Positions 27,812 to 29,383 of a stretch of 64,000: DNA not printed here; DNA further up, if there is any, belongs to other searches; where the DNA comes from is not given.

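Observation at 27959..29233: Orphan 424-aa protein with a HEPN-like R-x4-H C-terminal domain: candidate single-gene defence or abortive-infection module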

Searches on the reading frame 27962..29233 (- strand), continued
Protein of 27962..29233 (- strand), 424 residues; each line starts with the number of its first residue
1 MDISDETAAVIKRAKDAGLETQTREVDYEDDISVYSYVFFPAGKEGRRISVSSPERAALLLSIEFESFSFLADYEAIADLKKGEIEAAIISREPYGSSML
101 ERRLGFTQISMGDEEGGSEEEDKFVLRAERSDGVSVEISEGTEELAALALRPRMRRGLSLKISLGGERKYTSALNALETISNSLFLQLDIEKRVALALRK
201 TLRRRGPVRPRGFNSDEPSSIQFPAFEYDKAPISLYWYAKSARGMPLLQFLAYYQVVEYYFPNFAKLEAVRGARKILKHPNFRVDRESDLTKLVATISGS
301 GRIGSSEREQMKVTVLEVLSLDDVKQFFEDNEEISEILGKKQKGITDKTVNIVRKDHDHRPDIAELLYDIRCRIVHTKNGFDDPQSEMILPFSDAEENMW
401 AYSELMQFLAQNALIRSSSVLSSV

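Call 44: find_encoding_contigs(protein=P0039, flank=10000, max_places=2)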
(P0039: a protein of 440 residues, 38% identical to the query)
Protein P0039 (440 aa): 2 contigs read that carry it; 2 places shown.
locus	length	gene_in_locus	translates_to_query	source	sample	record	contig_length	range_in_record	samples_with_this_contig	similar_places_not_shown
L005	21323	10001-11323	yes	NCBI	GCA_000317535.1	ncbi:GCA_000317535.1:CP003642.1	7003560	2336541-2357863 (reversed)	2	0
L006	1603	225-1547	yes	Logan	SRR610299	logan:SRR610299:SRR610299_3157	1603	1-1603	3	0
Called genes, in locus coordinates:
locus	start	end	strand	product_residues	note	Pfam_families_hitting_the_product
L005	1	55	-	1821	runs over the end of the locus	PF00069:Pkinase, PF07714:PK_Tyr_Ser-Thr, PF13191:AAA_16, PF01590:GAF, PF13185:GAF_2, PF02518:HATPase_c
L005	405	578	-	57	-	PF19891:DUF6364 (weak)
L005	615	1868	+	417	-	PF12323:HTH_OrfB_IS605, PF01385:OrfB_IS605, PF07282:Cas12f1-like_TNB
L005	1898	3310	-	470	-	PF25487:ETR1_N, PF02518:HATPase_c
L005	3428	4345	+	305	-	PF03239:FTR1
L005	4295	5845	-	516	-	PF03321:GH3, PF23571:GH3_M, PF23572:GH3_C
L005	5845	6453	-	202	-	PF14602:Hexapep_2 (faint), PF00132:Hexapep (weak)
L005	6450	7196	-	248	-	PF04116:FA_hydroxylase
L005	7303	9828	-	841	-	PF08487:VIT, PF13757:VIT_2, PF00092:VWA, PF13519:VWA_2, PF13768:VWA_3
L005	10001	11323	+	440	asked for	PF17419:MauJ (faint)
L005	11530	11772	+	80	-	-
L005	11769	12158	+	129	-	PF01850:PIN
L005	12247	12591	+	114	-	-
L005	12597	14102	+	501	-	PF20703:nSTAND1, PF00931:NB-ARC, PF01637:ATPase_2 (faint), PF13191:AAA_16 (weak), PF24883:NPHP3_N (faint), PF05729:NACHT, PF13401:AAA_22 (weak)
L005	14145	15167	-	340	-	PF00355:Rieske, PF19112:VanA_C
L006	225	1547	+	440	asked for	PF17419:MauJ (faint)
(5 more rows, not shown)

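Call 45: find_encoding_contigs(protein=P0037, flank=10000, max_places=2)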
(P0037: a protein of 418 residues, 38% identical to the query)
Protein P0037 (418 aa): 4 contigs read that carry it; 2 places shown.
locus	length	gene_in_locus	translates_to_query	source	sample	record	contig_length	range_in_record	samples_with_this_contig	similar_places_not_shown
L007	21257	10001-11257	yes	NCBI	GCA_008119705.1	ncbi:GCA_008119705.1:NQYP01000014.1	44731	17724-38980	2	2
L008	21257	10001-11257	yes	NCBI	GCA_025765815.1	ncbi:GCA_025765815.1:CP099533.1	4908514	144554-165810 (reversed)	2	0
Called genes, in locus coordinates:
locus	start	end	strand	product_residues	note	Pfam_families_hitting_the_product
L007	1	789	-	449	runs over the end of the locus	PF00083:Sugar_tr, PF07690:MFS_1, PF13347:MFS_2 (weak), PF00083:Sugar_tr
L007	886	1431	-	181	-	PF08922:DUF1905, PF13376:OmdA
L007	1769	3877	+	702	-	PF12729:4HB_MCP_1, PF00672:HAMP, PF18575:HAMP_N3, PF18947:HAMP_2 (weak), PF00015:MCPsignal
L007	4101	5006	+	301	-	-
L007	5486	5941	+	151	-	-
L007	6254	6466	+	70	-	-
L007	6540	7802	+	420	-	PF03583:LIP, PF00326:Peptidase_S9 (faint)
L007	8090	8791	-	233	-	PF10067:DUF2306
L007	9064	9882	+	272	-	PF04471:Mrr_cat, PF22722:NA-iREase1 (weak), PF01396:Zn_ribbon_Top1 (weak)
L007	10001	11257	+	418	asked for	-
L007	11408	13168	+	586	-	-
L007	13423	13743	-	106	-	PF02604:PhdYeFM_antitox (weak)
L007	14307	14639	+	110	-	-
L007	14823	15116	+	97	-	PF13744:HTH_37 (faint), PF13560:HTH_31, PF01381:HTH_3, PF13413:HTH_25 (weak), PF13443:HTH_26 (weak)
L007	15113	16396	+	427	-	PF07804:HipA_C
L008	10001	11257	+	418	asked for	-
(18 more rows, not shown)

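Call 46: find_encoding_contigs(protein=P0058, flank=10000, max_places=2)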
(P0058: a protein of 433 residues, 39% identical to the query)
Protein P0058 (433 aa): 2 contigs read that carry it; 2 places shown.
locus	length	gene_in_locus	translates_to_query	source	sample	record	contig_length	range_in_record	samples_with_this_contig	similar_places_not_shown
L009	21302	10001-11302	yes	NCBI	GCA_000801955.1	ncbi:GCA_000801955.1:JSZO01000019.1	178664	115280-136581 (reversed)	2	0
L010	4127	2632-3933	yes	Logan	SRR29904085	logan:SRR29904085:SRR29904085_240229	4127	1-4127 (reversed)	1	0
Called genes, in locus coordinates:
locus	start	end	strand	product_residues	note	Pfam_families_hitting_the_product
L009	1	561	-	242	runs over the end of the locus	-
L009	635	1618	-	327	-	-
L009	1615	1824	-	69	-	-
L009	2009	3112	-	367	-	PF00753:Lactamase_B (weak)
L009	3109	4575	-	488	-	PF27295:Y4kD_C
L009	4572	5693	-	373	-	PF00656:Peptidase_C14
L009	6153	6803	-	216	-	PF04255:DUF433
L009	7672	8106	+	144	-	PF09346:SMI1_KNR4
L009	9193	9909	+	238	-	-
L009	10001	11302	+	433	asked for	PF17419:MauJ (faint)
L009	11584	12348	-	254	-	PF00106:adh_short, PF08659:KR, PF23441:SDR (weak), PF13561:adh_short_C2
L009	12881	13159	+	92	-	-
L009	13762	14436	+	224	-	-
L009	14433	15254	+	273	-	PF22769:DCD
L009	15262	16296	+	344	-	PF00586:AIRS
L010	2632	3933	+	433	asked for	PF17419:MauJ (faint)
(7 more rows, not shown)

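Call 47: find_encoding_contigs(protein=P0074, flank=10000, max_places=1)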
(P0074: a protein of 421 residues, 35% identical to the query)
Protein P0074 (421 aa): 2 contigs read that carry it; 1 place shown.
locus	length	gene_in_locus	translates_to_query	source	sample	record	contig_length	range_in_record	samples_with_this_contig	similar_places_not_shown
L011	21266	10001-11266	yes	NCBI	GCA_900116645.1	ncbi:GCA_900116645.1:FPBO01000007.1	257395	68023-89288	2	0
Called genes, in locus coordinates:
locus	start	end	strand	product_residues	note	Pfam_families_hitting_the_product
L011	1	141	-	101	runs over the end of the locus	-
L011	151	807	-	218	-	PF13462:Thioredoxin_4, PF01323:DSBA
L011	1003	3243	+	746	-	PF01433:Peptidase_M1 (weak)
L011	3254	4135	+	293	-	-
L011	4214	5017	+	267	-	PF02900:LigB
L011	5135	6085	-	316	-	PF03193:RsgA_GTPase (weak), PF01926:MMR_HSR1, PF02421:FeoB_N (weak)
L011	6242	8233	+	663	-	PF03169:OPT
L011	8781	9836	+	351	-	-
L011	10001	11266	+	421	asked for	-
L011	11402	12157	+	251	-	-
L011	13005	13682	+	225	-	-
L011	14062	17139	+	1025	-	-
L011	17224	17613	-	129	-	-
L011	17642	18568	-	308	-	PF00850:Hist_deacetyl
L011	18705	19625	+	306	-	PF00004:AAA (weak), PF07726:AAA_3, PF07728:AAA_5, PF17863:AAA_lid_2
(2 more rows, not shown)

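Call 48: find_encoding_contigs(protein=P0107, flank=10000, max_places=1)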
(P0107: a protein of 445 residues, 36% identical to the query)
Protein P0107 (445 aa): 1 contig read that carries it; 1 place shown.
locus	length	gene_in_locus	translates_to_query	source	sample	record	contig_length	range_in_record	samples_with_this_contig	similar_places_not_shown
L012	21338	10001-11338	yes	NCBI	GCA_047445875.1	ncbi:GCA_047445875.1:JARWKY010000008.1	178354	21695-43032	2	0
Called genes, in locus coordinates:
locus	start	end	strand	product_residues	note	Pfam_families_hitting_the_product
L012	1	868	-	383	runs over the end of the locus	PF13515:FUSC_2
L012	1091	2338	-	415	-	PF01547:SBP_bac_1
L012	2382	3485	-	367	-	PF02463:SMC_N (faint), PF00005:ABC_tran, PF13304:AAA_21 (faint), PF17912:OB_MalK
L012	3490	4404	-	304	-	PF00528:BPD_transp_1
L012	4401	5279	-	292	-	PF00528:BPD_transp_1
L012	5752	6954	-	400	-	PF07005:SBD_N, PF17042:NBD_C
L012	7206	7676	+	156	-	PF12973:Cupin_7, PF14499:DUF4437, PF00190:Cupin_1 (weak), PF07883:Cupin_2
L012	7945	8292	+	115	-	-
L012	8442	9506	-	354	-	PF01820:Dala_Dala_lig_N, PF02222:ATP-grasp, PF02786:CPSase_L_D2, PF07478:Dala_Dala_lig_C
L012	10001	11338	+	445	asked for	PF17419:MauJ (faint)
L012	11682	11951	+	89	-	-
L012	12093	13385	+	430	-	PF00275:EPSP_synthase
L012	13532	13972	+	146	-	PF11164:DUF2948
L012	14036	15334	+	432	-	PF00815:Histidinol_dh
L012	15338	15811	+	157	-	PF06793:UPF0262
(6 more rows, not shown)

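Call 49: find_encoding_contigs(protein=P0016, flank=10000, max_places=1)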
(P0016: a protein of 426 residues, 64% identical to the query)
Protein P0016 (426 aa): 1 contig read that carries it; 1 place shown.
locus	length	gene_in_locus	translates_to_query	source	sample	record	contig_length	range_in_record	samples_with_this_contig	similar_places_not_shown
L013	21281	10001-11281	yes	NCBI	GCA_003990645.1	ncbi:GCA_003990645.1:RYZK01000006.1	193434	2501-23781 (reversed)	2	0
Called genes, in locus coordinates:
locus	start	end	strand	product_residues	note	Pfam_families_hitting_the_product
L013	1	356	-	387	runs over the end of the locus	PF00144:Beta-lactamase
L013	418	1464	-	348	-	PF10094:DUF2332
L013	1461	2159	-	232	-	PF01195:Pept_tRNA_hydro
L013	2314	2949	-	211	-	PF01386:Ribosomal_L25p, PF14693:Ribosomal_TL5_C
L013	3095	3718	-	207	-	-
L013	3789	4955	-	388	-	PF01070:FMN_dh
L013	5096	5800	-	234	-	-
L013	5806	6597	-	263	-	PF00290:Trp_syntA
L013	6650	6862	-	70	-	-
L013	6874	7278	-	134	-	PF06983:3-dmu-9_3-mt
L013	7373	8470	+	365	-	PF01926:MMR_HSR1, PF02421:FeoB_N (weak), PF06071:YchF-GTPase_C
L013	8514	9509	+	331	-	PF05686:Glyco_transf_90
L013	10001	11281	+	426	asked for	-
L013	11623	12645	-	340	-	PF02626:CT_A_B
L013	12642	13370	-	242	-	PF02682:CT_C_D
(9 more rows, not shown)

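Call 50: find_encoding_contigs(protein=P0020, flank=10000, max_places=1)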
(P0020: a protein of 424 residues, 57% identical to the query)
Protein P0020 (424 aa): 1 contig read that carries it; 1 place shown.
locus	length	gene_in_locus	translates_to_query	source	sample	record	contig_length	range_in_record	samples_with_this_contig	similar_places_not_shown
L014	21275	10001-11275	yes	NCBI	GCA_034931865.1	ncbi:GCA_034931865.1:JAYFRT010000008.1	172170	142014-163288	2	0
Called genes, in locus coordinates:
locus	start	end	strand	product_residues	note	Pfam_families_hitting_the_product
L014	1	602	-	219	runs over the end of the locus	PF00528:BPD_transp_1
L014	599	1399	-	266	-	PF02463:SMC_N (weak), PF00005:ABC_tran, PF13304:AAA_21 (weak)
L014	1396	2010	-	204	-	PF09347:DUF1989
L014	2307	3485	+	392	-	PF00557:Peptidase_M24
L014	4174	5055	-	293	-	PF00126:HTH_1, PF03466:LysR_substrate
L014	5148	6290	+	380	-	PF00144:Beta-lactamase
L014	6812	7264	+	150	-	-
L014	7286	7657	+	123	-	-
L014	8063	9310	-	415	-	PF13576:Pentapeptide_3 (weak), PF13599:Pentapeptide_4 (weak), PF00805:Pentapeptide (weak)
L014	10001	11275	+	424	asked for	-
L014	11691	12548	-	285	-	-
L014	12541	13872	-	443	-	PF00145:DNA_methylase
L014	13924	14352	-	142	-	PF03852:Vsr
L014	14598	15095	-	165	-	-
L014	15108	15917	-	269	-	PF01471:PG_binding_1 (faint), PF13539:Peptidase_M15_4 (weak)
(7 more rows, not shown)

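Call 51: search_protein_representatives(alignment_id=A1)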
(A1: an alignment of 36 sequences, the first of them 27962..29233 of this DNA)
Query: 36 sequences, 426 profile positions. Proteins with E-value up to 0.001 (for the whole library): 2106; up to 1e-10: 1656; up to 1e-30: 864. The best 150 are listed.
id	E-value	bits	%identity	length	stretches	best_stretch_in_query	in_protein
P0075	7.7e-161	552.5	-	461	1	6-426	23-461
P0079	4.6e-157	540.0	-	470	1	7-425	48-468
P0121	1.0e-156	538.9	-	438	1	3-425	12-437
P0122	8.7e-154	529.2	-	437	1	7-425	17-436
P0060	5.6e-153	526.5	-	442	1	5-425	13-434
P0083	2.8e-150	517.7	-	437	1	6-425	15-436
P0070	3.2e-150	517.5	-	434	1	6-425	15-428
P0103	4.0e-150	517.1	-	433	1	6-425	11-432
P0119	4.5e-150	517.0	-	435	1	5-424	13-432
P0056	4.0e-149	513.9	-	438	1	8-425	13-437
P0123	1.1e-148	512.5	-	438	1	11-423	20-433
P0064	2.7e-148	511.1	-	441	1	4-425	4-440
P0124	9.2e-148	509.4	-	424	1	20-425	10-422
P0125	1.0e-147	509.2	-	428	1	6-425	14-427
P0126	1.2e-147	508.9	-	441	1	12-424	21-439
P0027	3.0e-145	501.1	-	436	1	11-425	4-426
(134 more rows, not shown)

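Call 53: list_cluster_members(proteins=[P0048, P0039, P0037, P0058, P0074, P0087, P0107, P0012, P0016, P0020])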
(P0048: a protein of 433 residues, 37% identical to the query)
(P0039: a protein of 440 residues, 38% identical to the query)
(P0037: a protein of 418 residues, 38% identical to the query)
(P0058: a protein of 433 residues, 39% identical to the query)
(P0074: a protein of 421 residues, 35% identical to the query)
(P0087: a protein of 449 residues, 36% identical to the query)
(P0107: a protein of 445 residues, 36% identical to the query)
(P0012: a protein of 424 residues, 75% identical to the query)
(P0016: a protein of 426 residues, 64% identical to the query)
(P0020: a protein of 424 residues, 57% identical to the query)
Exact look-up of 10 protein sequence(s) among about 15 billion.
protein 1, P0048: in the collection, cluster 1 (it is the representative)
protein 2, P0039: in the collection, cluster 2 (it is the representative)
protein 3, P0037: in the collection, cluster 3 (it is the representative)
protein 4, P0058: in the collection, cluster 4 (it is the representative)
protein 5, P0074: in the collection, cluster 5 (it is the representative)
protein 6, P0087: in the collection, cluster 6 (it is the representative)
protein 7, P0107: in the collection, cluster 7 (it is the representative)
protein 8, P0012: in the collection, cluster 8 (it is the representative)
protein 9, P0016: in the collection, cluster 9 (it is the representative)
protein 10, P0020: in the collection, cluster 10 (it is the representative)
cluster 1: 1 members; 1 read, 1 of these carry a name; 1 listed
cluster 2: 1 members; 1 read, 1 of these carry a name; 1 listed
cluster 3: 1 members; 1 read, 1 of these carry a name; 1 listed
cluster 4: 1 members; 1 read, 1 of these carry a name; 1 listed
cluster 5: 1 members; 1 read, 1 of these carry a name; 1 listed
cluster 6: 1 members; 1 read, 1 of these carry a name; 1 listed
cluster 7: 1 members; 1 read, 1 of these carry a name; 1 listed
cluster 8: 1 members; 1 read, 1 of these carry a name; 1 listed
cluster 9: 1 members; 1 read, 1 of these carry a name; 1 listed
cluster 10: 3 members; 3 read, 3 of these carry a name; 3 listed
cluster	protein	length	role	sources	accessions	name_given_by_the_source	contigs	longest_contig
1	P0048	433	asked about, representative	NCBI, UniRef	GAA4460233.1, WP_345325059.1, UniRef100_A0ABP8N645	hypothetical protein [Novipirellula rosea] | Apea-like HEPN domain-containing protein n=1 Tax=Novipirellula rosea TaxID=1031540 ...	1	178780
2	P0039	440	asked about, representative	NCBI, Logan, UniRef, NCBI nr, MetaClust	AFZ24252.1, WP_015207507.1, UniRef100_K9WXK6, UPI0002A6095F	hypothetical protein Cylst_2008 [Cylindrospermum stagnale PCC 7417] | Uncharacterized protein n=1 Tax=Cylindrospermum stagnale PCC 7417 TaxID=56107 ... | hypothetical protein [Cylindrospermum stagnale]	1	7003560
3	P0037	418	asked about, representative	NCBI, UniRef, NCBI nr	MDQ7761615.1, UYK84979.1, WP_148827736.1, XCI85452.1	hypothetical protein NG827_00695 [Xanthomonas sacchari] | hypothetical protein n=1 Tax=Xanthomonas TaxID=338 RepID=UPI0011E87F48 | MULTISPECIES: hypothetical protein [Xanthomonas]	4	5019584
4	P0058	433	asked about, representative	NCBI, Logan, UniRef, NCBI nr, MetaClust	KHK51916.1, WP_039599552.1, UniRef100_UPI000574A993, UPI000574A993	hypothetical protein PI87_20440 [Ralstonia sp. A12] | hypothetical protein n=1 Tax=Ralstonia sp. A12 TaxID=1217052 RepID=UPI000574A993 | hypothetical protein [Ralstonia sp. A12]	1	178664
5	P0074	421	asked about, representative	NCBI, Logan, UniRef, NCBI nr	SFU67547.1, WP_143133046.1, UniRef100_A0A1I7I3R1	hypothetical protein [Pseudoduganella namucuonensis] | Uncharacterized protein n=1 Tax=Pseudoduganella namucuonensis TaxID=1035707 ...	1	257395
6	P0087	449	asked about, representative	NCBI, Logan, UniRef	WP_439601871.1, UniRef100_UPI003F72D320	hypothetical protein [Devosia sp.] | hypothetical protein n=1 Tax=Devosia sp. TaxID=1871048 RepID=UPI003F72D320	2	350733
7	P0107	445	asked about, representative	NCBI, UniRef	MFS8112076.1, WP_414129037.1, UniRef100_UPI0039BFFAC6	hypothetical protein QD460_10180 [Rhizobium jaguaris] | hypothetical protein n=1 Tax=Rhizobium jaguaris TaxID=1312183 RepID=UPI0039BFFAC6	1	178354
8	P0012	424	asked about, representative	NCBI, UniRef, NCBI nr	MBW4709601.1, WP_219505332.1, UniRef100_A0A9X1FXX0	hypothetical protein KX928_17580 [Roseobacter sp. YSTF-M11] | Uncharacterized protein n=1 Tax=Roseobacter insulae TaxID=2859783 RepID=A0A9X1FXX0_9RHOB | hypothetical protein [Roseobacter insulae]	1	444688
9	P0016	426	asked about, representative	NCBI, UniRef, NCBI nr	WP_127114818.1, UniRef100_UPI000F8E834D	hypothetical protein [Shimia sediminis] | hypothetical protein n=1 Tax=Shimia sediminis TaxID=2497945 RepID=UPI000F8E834D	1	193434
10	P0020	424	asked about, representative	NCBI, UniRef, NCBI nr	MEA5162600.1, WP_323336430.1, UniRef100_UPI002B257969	hypothetical protein U5903_17620 [Cereibacter johrii] | hypothetical protein n=1 Tax=Cereibacter johrii TaxID=445629 RepID=UPI002B257969 | hypothetical protein [Cereibacter johrii]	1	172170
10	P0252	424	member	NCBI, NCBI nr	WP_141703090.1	hypothetical protein [Cereibacter johrii]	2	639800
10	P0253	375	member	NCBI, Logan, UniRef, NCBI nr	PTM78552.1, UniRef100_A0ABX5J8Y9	hypothetical protein C8J29_104513 [Cereibacter johrii] | Apea-like HEPN domain-containing protein n=2 Tax=Cereibacter johrii TaxID=445629 ...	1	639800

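Call 54: search_dna_similar(query=window:27962-29233:-, collection=plasmids, mode=protein, max_evalue=0.001, max_rows=30)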
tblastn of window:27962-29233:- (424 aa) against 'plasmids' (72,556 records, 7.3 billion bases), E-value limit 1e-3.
Records with a match: 2; places in all: 2; records where one place covers at least 80% of the query: 2.
Best place of each record, by identity: <60% 2.
By first word of the organism name: Yersinia 2.
By predicted mobility (MOB-suite, as given by PLSDB): non-mobilizable 2.
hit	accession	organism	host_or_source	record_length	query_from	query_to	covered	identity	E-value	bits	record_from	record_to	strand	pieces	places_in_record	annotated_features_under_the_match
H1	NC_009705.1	Yersinia pseudotuberculosis IP 31758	stool of a patient presenting with ...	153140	37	421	91%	29.8%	2e-27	122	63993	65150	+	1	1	hypothetical protein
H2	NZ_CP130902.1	Yersinia pseudotuberculosis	mouse,feces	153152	37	421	91%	29.8%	2e-27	122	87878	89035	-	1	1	hypothetical protein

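Call 55: search_dna_similar(query=window:27962-29233:-, collection=phages, mode=protein, max_evalue=0.001, max_rows=20)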
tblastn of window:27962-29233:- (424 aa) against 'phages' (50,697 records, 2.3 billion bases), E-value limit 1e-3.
No match.

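Call 56: fold_search(model_id=the predicted structure, library=viral)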
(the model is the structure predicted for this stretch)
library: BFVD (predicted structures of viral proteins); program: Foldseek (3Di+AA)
matches with E <= 10: 694; with E <= 0.001: 0
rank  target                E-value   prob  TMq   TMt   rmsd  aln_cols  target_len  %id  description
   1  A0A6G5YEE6            1.5e-01  0.89  0.10  0.32   8.8        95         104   15  (no name in the UniProt tables at hand)
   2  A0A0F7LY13            2.5e-01  0.12  0.10  0.16  13.5       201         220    9  (no name in the UniProt tables at hand)
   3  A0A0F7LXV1            3.5e-01  0.13  0.12  0.07  15.8       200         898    9  (no name in the UniProt tables at hand)
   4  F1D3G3                4.1e-01  0.38  0.10  0.29   6.4        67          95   13  (no name in the UniProt tables at hand)
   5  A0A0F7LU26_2          4.8e-01  0.08  0.10  0.06  20.2       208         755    7  (no name in the UniProt tables at hand)
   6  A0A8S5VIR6            5.0e-01  0.66  0.10  0.15   4.9        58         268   10  (no name in the UniProt tables at hand)
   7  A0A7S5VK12            5.6e-01  0.72  0.09  0.23  15.1        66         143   18  (no name in the UniProt tables at hand)
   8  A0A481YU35            5.9e-01  0.30  0.09  0.15  13.9       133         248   13  Uncharacterized protein [Marseillevirus LCMAC101]
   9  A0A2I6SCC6            6.9e-01  0.35  0.07  0.37   8.0        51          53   16  WSSV442 [White spot syndrome virus]
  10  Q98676                7.6e-01  0.15  0.05  0.13  13.7        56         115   11  BHLF3 (Fragment) [Simian cytomegalovirus]
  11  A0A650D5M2            7.6e-01  0.06  0.09  0.17  18.7       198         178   14  p21 protein [Areca palm velarivirus 1]
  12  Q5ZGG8                8.0e-01  0.28  0.08  0.27   8.2        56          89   16  (no name in the UniProt tables at hand)
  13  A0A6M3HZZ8            8.4e-01  0.15  0.08  0.14  11.0        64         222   12  (no name in the UniProt tables at hand)
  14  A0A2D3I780            9.8e-01  0.87  0.08  0.47   2.2        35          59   11  ORF976 [White spot syndrome virus]
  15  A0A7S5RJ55            9.8e-01  0.54  0.09  0.32   5.3        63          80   11  (no name in the UniProt tables at hand)
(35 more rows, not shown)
